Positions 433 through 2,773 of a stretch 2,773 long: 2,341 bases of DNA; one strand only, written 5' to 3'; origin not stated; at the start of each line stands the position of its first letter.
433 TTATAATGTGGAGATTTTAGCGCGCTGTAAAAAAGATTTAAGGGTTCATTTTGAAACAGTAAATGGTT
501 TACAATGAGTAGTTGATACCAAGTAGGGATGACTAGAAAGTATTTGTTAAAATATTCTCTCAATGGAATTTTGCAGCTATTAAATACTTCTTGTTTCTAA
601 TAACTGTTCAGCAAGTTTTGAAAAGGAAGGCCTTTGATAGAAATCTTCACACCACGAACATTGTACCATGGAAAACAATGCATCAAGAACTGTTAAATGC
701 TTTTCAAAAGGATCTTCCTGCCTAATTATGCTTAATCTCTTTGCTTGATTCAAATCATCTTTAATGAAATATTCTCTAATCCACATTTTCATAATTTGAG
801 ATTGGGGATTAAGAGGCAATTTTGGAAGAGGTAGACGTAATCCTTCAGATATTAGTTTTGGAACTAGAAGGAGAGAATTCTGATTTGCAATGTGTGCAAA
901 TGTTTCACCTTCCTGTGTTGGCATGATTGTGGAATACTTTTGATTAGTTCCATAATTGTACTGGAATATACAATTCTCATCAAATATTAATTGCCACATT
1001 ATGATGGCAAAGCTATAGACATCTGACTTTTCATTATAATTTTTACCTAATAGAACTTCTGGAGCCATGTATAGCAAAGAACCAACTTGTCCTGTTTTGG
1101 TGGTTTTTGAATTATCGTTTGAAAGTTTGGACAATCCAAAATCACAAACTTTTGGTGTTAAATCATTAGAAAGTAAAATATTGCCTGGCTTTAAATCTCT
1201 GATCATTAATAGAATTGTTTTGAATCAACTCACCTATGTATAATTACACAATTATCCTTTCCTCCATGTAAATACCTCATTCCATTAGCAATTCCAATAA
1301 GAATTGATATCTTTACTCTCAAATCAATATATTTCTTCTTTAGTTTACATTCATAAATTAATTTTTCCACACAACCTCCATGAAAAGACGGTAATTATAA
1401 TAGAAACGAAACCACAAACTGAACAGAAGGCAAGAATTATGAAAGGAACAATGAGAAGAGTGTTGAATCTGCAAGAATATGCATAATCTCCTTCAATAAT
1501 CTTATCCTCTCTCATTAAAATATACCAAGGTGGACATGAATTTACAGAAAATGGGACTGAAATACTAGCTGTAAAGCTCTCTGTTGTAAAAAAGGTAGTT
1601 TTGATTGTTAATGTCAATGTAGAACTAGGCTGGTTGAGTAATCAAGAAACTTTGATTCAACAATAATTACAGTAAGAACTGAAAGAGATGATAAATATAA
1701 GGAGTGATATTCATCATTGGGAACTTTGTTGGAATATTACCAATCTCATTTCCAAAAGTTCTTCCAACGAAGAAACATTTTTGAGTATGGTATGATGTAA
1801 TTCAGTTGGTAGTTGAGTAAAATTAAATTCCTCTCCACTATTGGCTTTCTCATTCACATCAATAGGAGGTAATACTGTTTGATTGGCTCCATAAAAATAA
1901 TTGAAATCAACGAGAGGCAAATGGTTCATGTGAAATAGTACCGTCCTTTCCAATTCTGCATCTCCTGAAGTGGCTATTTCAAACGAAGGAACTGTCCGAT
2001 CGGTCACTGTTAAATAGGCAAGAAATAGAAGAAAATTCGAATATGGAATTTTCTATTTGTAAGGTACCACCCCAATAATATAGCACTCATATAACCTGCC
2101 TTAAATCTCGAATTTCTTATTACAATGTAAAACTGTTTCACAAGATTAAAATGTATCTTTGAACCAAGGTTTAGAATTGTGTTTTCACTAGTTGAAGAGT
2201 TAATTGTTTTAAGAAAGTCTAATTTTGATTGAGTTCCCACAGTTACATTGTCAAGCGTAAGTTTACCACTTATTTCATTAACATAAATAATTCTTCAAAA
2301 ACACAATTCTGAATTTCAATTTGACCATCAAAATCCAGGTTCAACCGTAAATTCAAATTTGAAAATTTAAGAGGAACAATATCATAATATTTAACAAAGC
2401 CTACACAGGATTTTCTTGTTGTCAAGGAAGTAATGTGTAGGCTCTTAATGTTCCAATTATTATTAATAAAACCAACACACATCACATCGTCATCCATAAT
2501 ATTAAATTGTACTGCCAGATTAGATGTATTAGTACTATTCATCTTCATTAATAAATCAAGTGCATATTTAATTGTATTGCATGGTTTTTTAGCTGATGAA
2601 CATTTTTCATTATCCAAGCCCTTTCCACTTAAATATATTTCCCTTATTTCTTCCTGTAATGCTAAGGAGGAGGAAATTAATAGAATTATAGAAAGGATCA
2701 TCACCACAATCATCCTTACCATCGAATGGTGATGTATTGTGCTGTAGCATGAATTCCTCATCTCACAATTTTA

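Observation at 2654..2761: The signal peptide of the 2270..2761 ORF is, base for base, a consensus 66-nt intron: secreted versus cytosolic isoform ambiguity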

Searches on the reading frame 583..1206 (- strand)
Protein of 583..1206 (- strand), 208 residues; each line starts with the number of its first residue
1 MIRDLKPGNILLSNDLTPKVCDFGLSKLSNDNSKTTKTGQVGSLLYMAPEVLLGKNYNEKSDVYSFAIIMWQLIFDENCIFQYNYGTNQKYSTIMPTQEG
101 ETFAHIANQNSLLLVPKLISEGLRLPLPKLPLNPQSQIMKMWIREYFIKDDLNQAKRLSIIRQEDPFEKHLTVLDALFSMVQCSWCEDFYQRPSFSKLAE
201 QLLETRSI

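Call 6: search_protein_families(library=pfam, proteins=[window:583-1206:-], max_evalue=1)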
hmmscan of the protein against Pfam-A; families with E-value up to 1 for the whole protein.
window:583-1206:- (208 aa): 3 families
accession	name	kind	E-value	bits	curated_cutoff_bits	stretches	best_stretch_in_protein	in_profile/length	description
PF00069.31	Pkinase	-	1.4e-22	80.8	31.7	1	3-99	122-215/263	Protein kinase domain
PF07714.23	PK_Tyr_Ser-Thr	-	5.7e-21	75.4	23.1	2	3-75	126-199/258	Protein tyrosine and serine/threonine kinase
PF17667.7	Pkinase_fungal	-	0.24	10.5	24.1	1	3-71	311-385/387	Fungal protein kinase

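Call 12: find_homologous_proteins(query=window:583-1206:-)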
Query window:583-1206:- (208 aa): 255 proteins with E <= 0.001 among 717 candidates; the best 120 are listed.
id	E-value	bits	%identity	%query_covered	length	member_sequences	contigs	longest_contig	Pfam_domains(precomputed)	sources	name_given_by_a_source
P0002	8.2e-136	468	100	100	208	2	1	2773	PF07714.24,PF00069.32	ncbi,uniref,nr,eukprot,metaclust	ncbi:predicted protein [Naegleria gruberi]|uniref:Predicted protein n=1 Tax=Naegleria gruberi TaxID=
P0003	4.3e-76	273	59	97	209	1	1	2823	PF07714.24,PF00069.32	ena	-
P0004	6.9e-30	122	81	35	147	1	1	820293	PF07714.24,PF00069.32,PF17667.8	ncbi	ncbi:predicted protein, partial [Naegleria gruberi]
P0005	3.1e-19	88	35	99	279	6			PF07714.24,PF00069.32,PF17667.8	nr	nr:unnamed protein product [Naegleria fowleri]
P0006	3.3e-19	88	35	97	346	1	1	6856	PF07714.24,PF00069.32,PF17667.8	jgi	-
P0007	3.9e-16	77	33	96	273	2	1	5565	PF07714.24,PF00069.32,PF17667.8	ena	-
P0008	6.9e-15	73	51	37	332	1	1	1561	PF07714.24,PF00069.32,PF00017.31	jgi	-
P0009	1.2e-14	73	51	36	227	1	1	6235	PF07714.24,PF00069.32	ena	-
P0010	3.6e-14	71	59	35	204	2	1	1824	PF07714.24,PF00069.32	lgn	-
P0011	5.8e-14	70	30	96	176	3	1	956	PF07714.24,PF00069.32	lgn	-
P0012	6.1e-14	70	44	49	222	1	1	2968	PF07714.24,PF00069.32,PF17667.8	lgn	-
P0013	1.3e-13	69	50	37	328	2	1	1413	PF07714.24,PF00069.32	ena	-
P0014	1.5e-13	69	51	35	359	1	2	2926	PF07714.24,PF00069.32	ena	-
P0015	1.8e-13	69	51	34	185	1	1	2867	PF07714.24,PF00069.32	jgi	-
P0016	2.1e-13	69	38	54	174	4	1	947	PF07714.24,PF00069.32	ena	-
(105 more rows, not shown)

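Call 13: find_encoding_contigs(protein=P0004, flank=6000)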
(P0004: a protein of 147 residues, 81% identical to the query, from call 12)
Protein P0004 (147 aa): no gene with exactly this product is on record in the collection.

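Call 14: find_encoding_contigs(protein=P0003, flank=6000)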
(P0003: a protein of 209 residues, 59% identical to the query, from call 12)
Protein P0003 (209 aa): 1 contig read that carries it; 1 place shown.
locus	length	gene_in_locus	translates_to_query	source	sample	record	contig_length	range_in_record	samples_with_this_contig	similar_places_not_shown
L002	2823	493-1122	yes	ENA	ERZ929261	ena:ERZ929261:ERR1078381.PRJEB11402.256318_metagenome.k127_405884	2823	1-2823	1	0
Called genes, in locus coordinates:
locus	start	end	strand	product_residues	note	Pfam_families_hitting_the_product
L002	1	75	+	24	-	?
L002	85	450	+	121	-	PF00069:Pkinase, PF07714:PK_Tyr_Ser-Thr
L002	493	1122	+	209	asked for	PF00069:Pkinase, PF07714:PK_Tyr_Ser-Thr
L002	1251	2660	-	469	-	PF12799:LRR_4 (faint), PF13516:LRR_6 (faint)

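Call 60: find_encoding_contigs(protein=P0007, flank=6000, max_places=2)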
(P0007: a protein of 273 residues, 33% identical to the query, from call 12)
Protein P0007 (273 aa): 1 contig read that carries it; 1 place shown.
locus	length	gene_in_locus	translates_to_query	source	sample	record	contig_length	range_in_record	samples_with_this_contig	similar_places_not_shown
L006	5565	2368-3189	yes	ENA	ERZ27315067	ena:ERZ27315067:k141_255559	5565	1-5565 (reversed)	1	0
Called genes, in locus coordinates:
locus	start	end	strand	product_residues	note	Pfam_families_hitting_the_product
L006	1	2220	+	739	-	?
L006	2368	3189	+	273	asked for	PF00069:Pkinase, PF07714:PK_Tyr_Ser-Thr, PF17667:Pkinase_fungal (weak)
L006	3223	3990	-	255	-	-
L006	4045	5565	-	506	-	?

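Call 61: find_encoding_contigs(protein=P0006, flank=7000, max_places=2)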
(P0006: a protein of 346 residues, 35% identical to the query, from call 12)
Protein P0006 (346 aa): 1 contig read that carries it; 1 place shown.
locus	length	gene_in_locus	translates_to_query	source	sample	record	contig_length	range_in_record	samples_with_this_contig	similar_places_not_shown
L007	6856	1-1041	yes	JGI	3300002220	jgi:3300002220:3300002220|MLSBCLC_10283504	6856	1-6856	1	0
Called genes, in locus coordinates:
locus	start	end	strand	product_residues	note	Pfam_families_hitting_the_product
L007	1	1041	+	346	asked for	PF17667:Pkinase_fungal (weak), PF00069:Pkinase, PF07714:PK_Tyr_Ser-Thr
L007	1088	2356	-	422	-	PF00615:RGS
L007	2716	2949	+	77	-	-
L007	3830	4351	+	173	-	-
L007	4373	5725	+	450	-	PF00282:Pyridoxal_deC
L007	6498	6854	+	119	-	?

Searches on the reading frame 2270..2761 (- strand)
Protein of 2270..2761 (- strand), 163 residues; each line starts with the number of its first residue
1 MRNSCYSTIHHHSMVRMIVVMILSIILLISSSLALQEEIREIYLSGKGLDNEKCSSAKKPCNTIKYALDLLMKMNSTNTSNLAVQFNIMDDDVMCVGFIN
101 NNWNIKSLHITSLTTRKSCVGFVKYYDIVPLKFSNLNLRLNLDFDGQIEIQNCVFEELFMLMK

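Call 5: find_homologous_proteins(query=window:2270-2761:-)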
Query window:2270-2761:- (163 aa): 1 proteins with E <= 0.001 among 20 candidates.
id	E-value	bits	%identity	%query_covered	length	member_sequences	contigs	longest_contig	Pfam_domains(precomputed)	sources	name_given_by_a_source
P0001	1.9e-11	62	89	23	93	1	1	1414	-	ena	-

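Call 6: search_protein_families(library=pfam, proteins=[window:2273-2761:-], max_evalue=1)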
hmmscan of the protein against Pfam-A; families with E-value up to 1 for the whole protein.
window:2273-2761:- (163 aa): 0 families

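Call 8: find_encoding_contigs(protein=P0001, flank=10000)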
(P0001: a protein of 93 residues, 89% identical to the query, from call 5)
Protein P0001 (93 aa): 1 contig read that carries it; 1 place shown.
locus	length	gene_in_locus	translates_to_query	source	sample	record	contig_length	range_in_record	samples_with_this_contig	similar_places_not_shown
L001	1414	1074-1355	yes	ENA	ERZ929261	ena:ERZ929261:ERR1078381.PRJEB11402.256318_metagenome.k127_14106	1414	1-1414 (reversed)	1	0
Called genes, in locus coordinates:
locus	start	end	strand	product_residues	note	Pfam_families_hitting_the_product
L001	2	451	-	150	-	?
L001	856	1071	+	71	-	-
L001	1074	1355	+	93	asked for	-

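Call 18: search_protein_representatives(protein=window:2273-2761:-)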
Query: 163 residues. Proteins with E-value up to 0.001 (for the whole library): 8; up to 1e-10: 3; up to 1e-30: 1. The best 8 are listed.
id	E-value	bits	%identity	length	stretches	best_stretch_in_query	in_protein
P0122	1.1e-34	136.0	100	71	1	21-90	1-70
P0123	5.6e-13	65.6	42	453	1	16-156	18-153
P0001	6.0e-12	62.3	87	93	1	123-160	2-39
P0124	5.5e-06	42.9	43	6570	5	47-77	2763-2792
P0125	6.9e-06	42.6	33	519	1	20-157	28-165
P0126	1.8e-04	38.0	32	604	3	35-128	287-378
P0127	3.2e-04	37.2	27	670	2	40-141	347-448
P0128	7.4e-04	36.0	27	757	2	36-114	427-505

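Call 20: find_encoding_contigs(protein=P0123, flank=5000)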
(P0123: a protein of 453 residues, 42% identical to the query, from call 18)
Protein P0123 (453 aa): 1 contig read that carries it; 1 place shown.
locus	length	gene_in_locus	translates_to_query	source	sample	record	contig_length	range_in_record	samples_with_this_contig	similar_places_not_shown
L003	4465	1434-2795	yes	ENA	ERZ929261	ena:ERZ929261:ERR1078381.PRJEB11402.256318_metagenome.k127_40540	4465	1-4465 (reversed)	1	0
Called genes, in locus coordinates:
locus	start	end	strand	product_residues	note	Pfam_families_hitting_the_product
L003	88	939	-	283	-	-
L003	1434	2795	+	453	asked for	-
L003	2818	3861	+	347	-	-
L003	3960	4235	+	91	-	PF00069:Pkinase, PF07714:PK_Tyr_Ser-Thr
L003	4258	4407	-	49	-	-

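Call 21: find_encoding_contigs(protein=P0125, flank=5000)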
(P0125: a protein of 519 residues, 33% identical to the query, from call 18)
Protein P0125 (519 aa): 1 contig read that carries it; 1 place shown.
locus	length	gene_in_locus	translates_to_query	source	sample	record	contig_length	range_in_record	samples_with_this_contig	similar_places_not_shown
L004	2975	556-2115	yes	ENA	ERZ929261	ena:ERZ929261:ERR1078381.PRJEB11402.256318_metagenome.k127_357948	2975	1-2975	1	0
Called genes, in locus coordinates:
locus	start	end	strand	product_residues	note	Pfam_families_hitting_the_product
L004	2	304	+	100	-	?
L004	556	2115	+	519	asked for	-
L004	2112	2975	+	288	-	?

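Call 39: search_protein_families(library=pfam, proteins=[P0125], max_evalue=0.1)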
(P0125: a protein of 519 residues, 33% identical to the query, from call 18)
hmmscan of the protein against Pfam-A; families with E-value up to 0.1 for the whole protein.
P0125 (519 aa): 0 families
